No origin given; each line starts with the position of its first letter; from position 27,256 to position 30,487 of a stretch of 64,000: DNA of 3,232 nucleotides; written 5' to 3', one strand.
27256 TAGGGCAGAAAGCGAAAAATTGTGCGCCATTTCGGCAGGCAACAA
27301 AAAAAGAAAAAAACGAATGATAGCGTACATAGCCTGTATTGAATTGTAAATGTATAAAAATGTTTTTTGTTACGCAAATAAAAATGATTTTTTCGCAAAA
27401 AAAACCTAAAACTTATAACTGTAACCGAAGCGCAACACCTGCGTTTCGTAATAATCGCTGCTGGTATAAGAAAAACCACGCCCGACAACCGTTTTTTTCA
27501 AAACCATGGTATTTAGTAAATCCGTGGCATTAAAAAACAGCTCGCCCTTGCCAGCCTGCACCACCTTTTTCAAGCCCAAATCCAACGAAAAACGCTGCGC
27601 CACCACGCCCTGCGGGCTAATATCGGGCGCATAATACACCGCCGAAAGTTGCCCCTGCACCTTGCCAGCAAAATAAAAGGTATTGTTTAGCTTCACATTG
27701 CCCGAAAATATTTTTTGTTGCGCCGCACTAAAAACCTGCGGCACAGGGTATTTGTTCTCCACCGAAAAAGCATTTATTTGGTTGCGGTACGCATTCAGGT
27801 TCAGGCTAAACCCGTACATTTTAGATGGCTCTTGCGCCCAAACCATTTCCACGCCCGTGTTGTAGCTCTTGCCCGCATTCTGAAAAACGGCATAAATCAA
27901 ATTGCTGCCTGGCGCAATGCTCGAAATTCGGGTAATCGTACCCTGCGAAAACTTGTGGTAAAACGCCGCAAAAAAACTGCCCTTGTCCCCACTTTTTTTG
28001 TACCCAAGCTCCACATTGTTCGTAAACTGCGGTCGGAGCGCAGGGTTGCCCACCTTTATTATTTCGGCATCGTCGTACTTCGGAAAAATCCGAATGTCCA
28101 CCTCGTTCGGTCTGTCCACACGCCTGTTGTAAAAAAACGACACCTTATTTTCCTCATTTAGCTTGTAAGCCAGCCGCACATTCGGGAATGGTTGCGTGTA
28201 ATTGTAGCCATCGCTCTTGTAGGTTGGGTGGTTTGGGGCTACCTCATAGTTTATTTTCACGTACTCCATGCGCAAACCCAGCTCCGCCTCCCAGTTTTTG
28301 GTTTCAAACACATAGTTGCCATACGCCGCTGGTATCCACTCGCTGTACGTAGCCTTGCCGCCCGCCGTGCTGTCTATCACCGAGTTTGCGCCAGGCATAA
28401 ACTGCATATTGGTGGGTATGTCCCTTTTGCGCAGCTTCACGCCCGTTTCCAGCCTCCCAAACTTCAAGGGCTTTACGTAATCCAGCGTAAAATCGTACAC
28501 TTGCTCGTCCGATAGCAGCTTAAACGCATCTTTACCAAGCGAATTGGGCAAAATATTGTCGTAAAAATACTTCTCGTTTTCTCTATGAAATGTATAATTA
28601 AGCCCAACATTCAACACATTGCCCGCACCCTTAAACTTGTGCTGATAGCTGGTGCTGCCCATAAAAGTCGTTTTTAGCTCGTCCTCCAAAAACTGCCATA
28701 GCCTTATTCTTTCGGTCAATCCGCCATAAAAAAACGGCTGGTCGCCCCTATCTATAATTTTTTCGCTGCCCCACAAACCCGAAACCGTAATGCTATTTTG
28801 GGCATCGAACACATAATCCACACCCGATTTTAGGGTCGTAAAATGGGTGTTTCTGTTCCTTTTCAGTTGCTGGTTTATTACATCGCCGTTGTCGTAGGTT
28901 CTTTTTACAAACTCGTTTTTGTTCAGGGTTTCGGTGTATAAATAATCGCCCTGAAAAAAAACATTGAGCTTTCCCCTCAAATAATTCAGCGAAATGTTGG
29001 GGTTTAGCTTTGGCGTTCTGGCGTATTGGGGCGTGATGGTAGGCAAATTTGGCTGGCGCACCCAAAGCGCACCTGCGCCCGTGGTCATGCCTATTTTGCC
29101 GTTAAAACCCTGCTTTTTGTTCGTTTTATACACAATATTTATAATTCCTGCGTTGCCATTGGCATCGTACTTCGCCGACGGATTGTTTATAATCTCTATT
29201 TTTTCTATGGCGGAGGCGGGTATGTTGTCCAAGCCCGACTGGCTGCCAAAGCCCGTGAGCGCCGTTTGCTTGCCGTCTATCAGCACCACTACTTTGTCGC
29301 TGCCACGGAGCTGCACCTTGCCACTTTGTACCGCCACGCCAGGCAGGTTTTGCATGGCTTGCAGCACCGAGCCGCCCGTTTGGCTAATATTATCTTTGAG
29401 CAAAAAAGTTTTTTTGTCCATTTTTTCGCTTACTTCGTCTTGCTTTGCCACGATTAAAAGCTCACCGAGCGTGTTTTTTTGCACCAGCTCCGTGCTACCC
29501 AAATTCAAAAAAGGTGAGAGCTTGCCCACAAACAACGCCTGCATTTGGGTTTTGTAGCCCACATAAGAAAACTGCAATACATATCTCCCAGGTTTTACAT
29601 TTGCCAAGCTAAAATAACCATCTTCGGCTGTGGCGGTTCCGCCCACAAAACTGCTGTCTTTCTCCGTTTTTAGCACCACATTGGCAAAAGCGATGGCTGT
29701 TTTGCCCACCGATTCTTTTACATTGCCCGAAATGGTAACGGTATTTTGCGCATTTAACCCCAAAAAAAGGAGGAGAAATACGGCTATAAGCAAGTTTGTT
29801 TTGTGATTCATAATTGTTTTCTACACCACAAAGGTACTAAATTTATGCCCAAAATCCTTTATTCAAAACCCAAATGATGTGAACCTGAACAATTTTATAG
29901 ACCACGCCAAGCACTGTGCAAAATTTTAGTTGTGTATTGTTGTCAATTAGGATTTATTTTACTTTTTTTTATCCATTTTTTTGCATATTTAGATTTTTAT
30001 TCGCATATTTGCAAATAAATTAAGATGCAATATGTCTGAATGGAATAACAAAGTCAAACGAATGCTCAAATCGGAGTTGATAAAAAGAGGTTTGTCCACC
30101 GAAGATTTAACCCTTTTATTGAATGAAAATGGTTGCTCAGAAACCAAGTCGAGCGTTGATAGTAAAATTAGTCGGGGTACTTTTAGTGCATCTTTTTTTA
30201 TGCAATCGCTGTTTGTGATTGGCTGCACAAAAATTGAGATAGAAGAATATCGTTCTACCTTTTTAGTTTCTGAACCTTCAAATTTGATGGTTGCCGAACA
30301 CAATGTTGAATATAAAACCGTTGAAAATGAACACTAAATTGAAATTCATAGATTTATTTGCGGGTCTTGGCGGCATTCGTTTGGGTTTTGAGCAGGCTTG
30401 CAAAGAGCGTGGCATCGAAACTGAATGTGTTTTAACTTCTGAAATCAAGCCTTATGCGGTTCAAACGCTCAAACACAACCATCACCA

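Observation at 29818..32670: R-M cassette inserted with a ~95 bp target duplication that hands a copy of a host promoter to the restriction gene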

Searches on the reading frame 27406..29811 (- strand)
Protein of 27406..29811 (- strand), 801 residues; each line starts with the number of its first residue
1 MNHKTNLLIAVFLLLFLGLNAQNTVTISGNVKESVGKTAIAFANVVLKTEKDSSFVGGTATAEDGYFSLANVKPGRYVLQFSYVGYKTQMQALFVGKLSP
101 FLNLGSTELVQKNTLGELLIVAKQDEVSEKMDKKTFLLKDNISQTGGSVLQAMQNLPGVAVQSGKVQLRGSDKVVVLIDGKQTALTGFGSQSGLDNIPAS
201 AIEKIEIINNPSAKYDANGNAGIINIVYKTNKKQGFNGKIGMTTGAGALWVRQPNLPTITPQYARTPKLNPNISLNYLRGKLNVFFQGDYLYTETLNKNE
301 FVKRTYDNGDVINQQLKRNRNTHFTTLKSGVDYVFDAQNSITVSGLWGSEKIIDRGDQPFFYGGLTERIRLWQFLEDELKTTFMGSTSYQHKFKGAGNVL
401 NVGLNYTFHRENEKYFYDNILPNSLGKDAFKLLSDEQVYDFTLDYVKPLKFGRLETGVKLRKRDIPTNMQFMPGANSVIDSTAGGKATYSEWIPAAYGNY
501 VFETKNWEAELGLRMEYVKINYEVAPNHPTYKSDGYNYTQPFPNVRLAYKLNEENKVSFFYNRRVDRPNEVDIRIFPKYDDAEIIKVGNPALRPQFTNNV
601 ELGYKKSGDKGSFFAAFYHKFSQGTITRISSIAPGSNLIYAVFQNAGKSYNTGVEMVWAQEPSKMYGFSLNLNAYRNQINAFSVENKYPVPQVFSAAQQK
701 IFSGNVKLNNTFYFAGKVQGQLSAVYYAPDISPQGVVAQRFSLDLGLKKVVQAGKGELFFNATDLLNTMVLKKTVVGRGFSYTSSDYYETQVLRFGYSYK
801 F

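Call 5: search_protein_families(library=pfam, proteins=[window:27406-29811:-], max_evalue=0.01)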
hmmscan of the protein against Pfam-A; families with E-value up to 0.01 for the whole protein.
window:27406-29811:- (801 aa): 7 families
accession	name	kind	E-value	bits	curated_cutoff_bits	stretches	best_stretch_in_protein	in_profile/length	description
PF14905.12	OMP_b-brl_3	-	9.1e-82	275.7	27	1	391-799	1-408/408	Outer membrane protein beta-barrel family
PF00593.30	TonB_dep_Rec_b-barrel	-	2.6e-17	64.2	27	1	364-684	42-348/436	TonB dependent receptor-like, beta-barrel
PF13620.12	CarboxypepD_reg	-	9.9e-13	48.7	32.3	1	26-92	1-65/82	Carboxypeptidase regulatory-like domain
PF13715.12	CarbopepD_reg_2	-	4e-12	46.4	32.2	1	27-93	1-62/88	CarboxypepD_reg-like domain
PF07715.20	Plug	-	1.4e-09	38.9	23.9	1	144-223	20-107/107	TonB-dependent Receptor Plug Domain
PF17210.9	SdrD_B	-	0.0029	18.2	29.7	0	35-83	19-66/112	SdrD B-like domain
PF09430.16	EMC7_beta-sandw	-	0.003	18.2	26.6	1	43-86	10-50/122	ER membrane protein complex subunit 7, beta-sandwich domain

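Call 10: find_encoding_contigs(protein=window:27406-29811:-, flank=6000, max_places=10)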
Protein window:27406-29811:- (801 aa): 5 contigs read that carry it; 1 place shown.
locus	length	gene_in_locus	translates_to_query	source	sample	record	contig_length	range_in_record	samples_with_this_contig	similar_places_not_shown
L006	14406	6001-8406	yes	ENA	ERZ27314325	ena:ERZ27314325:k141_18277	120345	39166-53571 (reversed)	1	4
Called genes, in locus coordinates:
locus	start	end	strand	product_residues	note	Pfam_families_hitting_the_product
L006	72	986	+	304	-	PF11276:DUF3078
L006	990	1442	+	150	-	PF04134:DCC1-like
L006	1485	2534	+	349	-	PF21016:RlmN_N, PF04055:Radical_SAM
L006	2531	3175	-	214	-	PF01791:DeoC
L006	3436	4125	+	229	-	PF09564:RE_NgoBV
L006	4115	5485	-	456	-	PF00145:DNA_methylase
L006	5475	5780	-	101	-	PF20075:DUF6471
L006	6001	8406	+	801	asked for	PF13620:CarboxypepD_reg, PF13715:CarbopepD_reg_2, PF07715:Plug, PF00593:TonB_dep_Rec_b-barrel, PF14905:OMP_b-brl_3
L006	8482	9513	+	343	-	PF01180:DHO_dh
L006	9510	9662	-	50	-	-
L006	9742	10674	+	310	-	PF05343:Peptidase_M42, PF01546:Peptidase_M20 (weak)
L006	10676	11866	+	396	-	PF13439:Glyco_transf_4, PF00534:Glycos_transf_1, PF13692:Glyco_trans_1_4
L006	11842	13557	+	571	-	PF01293:PEPCK_ATP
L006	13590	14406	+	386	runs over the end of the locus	PF01757:Acyl_transf_3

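Call 11: find_related_loci(query=window:27406-29811:-, collection=genome_contigs, flank=7000)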
Query window:27406-29811:- (801 aa) in genome_contigs; peptide patterns used: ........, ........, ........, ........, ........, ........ (x = any residue, [..] = any of these).
600 stretches matched a pattern (row limit reached: there are more); 429 encode a relative of the query (tblastn E <= 1e-3); the best 80 are kept; 80 distinct loci.
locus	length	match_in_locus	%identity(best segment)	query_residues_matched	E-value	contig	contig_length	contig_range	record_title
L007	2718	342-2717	73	7-797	0e+0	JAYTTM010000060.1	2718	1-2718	MAG: Chitinophagaceae bacterium isolate GFS_5371 GFS_5371_59, whole genome shotgun sequence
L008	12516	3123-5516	72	9-801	0e+0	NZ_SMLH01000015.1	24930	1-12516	Flavobacterium ranwuense strain LB2P22 NODE_15, whole genome shotgun sequence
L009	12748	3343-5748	72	1-801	0e+0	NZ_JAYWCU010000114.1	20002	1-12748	MAG: Emticicia sp. isolate GL94_UP_metabinner_3 GL94_UP_metabinner_3_113, whole genome shotgun sequence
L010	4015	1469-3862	72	9-801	0e+0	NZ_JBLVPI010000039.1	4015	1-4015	Flavobacterium sp. LB1P62 L06_39, whole genome shotgun sequence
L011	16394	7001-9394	72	9-801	0e+0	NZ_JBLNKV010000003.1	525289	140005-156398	Flavobacterium sp. ZT3R25 L22_3, whole genome shotgun sequence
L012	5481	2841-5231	72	7-801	0e+0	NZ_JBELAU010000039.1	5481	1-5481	Emticicia sp. W12TSBA100-4 39, whole genome shotgun sequence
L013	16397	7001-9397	72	4-801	0e+0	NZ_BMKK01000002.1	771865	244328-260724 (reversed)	Emticicia aquatilis strain CGMCC 1.15958 sequence02, whole genome shotgun sequence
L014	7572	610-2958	72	20-801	0e+0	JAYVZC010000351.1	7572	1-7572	MAG: Bacteroidota bacterium isolate GL88_DN_metabinner_4 GL88_DN_metabinner_4_350, whole genome shotgun sequence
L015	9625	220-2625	71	1-801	0e+0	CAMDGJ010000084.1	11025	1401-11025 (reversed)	MAG: Flavobacterium psychrophilum isolate MsE-30apr19-1 genome assembly, contig: MsE-30apr19-C9864, whole genome shotgun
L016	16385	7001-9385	71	8-801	0e+0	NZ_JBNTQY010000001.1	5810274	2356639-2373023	Emticicia sp. SJ17W-69 contig1, whole genome shotgun sequence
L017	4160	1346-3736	71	6-801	0e+0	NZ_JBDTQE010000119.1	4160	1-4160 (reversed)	MAG: Flavobacterium sp. isolate cluster3_bin.214 NODE_129180_length_4160_cov_8.519610, whole genome shotgun sequence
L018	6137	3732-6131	71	6-801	0e+0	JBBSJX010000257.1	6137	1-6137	MAG: Chitinophagales bacterium isolate LS4_metabat2.148 LS4_metabat2.148_K_1748415_L_6137_cov_11.9688, whole genome shot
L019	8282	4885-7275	71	7-801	0e+0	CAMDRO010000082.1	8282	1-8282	MAG: Spirosoma fluviale isolate TrH-25oct19-212 genome assembly, contig: TrH-25oct19-C17987, whole genome shotgun sequen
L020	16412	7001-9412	71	3-801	0e+0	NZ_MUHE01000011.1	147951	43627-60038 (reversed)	Flavobacterium psychrophilum DSM 3660 = ATCC 49418 WGS0040_contig_11, whole genome shotgun sequence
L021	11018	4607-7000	71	9-801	0e+0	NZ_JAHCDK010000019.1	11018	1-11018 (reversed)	Flavobacterium sp. CYK-55 contig00019, whole genome shotgun sequence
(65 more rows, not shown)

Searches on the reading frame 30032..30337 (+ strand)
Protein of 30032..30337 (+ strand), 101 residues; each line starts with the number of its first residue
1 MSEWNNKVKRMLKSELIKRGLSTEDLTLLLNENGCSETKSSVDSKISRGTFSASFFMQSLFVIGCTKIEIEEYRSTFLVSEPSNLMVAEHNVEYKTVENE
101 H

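Call 5: search_protein_families(library=pfam, proteins=[window:30032-30337:+], max_evalue=0.01)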
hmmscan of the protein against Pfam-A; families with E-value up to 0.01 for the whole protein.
window:30032-30337:+ (101 aa): 1 family
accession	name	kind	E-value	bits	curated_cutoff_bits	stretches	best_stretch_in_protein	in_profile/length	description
PF20075.5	DUF6471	-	2.1e-21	76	26.8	1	4-68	1-65/65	Domain of unknown function (DUF6471)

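Call 38: search_protein_families(library=ncbifam, proteins=[window:30032-30337:+], max_evalue=0.001)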
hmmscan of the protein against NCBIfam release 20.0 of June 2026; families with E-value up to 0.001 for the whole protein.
window:30032-30337:+ (101 aa): 0 families

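Call 41: search_solved_structures(query=window:30032-30337:+, max_evalue=1)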
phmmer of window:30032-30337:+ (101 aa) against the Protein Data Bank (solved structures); distinct sequences matched with E-value up to 1: 5.
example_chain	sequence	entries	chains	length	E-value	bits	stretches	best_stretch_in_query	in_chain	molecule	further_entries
2osr_A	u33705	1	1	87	0.085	16.7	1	16-81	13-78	Nucleolar protein 3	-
2jvr_A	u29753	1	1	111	0.14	16.1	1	15-81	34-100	Nucleolar protein 3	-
8b8s_A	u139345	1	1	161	0.27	15.1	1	16-81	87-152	Serine/arginine (SR)-type shuttling mRNA binding protein NPL3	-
7qde_B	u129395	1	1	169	0.3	15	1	16-81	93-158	Nucleolar protein 3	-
8skx_A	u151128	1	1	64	0.6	14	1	2-38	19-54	Miniprotein HHH_rd4_0518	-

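Call 54: predict_structure(protein=window:30032-30337:+)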
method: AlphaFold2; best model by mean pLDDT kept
length: 101 residues; sequences in the alignment: 1
mean_pLDDT: 71.7   pTM: 0.62
mean pLDDT of the five models: 71.7, 42.3, 41.9, 40.5, 38.1
residues with pLDDT >= 90: 14; 70-90: 49; 50-70: 15; < 50: 23
segments of 3 or more residues with pLDDT < 50: 78-97, 99-101
pLDDT, mean of each block of 10 residues (from residue 1): 72 88 92 89 80 79 79 58 41 43 40
secondary structure, 60 per line:
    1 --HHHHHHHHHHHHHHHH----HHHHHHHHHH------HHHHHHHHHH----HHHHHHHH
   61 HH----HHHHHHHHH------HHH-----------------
elements in order: H3-18 H23-32 H39-48 H53-62 H67-75

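Call 56: fold_search(model_id=the predicted structure, library=pdb)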
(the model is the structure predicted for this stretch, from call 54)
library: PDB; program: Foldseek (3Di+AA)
matches with E <= 10: 183; with E <= 0.001: 0
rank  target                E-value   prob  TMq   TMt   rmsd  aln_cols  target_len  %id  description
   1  3clc_A                1.4e-01  1.00  0.58  0.75   2.4        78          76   17  Crystal Structure of the Restriction-Modification Controller Protein C.Esp1396I Tetramer in Complex with its Natural 3 (released 2008-07-29)
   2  3g5g_B                2.4e-01  1.00  0.60  0.75   4.0        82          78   12  Crystal Structure of the Wild-Type Restriction-Modification Controller Protein C.Esp1396I (released 2009-08-25)
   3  3ufd_F                3.1e-01  1.00  0.60  0.78   3.7        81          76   12  C.Esp1396I bound to its highest affinity operator site OM (released 2012-07-11)
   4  4ivz_A                3.1e-01  1.00  0.60  0.77   2.4        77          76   13  A Y37F mutant of C.Esp1396I bound to its highest affinity operator site OM (released 2014-01-29)
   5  3g5g_M                3.3e-01  1.00  0.59  0.75   2.4        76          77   13  Crystal Structure of the Wild-Type Restriction-Modification Controller Protein C.Esp1396I (released 2009-08-25)
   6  3fya_B                3.5e-01  0.99  0.60  0.77   4.0        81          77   12  Crystal Structure of an R35A mutant of the Restriction-Modification Controller Protein C.Esp1396I (released 2009-08-25)
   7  3g5g_D                3.5e-01  0.99  0.59  0.75   4.1        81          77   12  Crystal Structure of the Wild-Type Restriction-Modification Controller Protein C.Esp1396I (released 2009-08-25)
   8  4i6u_B                3.7e-01  0.99  0.60  0.76   3.9        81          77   12  Crystal Structure of a Y37F mutant of the Restriction-Modification Controller Protein C.Esp1396I (released 2013-11-13)
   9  4i6u_A                3.7e-01  0.99  0.57  0.71   4.2        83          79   17  Crystal Structure of a Y37F mutant of the Restriction-Modification Controller Protein C.Esp1396I (released 2013-11-13)
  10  3clc_B                3.9e-01  0.99  0.59  0.76   4.1        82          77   12  Crystal Structure of the Restriction-Modification Controller Protein C.Esp1396I Tetramer in Complex with its Natural 3 (released 2008-07-29)
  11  2b5a_C                4.1e-01  0.99  0.55  0.70   2.8        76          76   18  C.BclI, Control Element of the BclI Restriction-Modification System (released 2006-01-03)
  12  4fbi_A                4.3e-01  0.99  0.57  0.74   2.4        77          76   17  Crystal Structure of an R46A mutant of the Restriction-Modification Controller Protein C.Esp1396I (Trigonal Form) (released 2013-04-10)
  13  3g5g_N                4.6e-01  1.00  0.60  0.79   2.2        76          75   13  Crystal Structure of the Wild-Type Restriction-Modification Controller Protein C.Esp1396I (released 2009-08-25)
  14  4i6u_D                5.1e-01  0.99  0.58  0.75   2.3        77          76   17  Crystal Structure of a Y37F mutant of the Restriction-Modification Controller Protein C.Esp1396I (released 2013-11-13)
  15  4ivz_E                5.1e-01  0.99  0.60  0.77   3.8        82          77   12  A Y37F mutant of C.Esp1396I bound to its highest affinity operator site OM (released 2014-01-29)
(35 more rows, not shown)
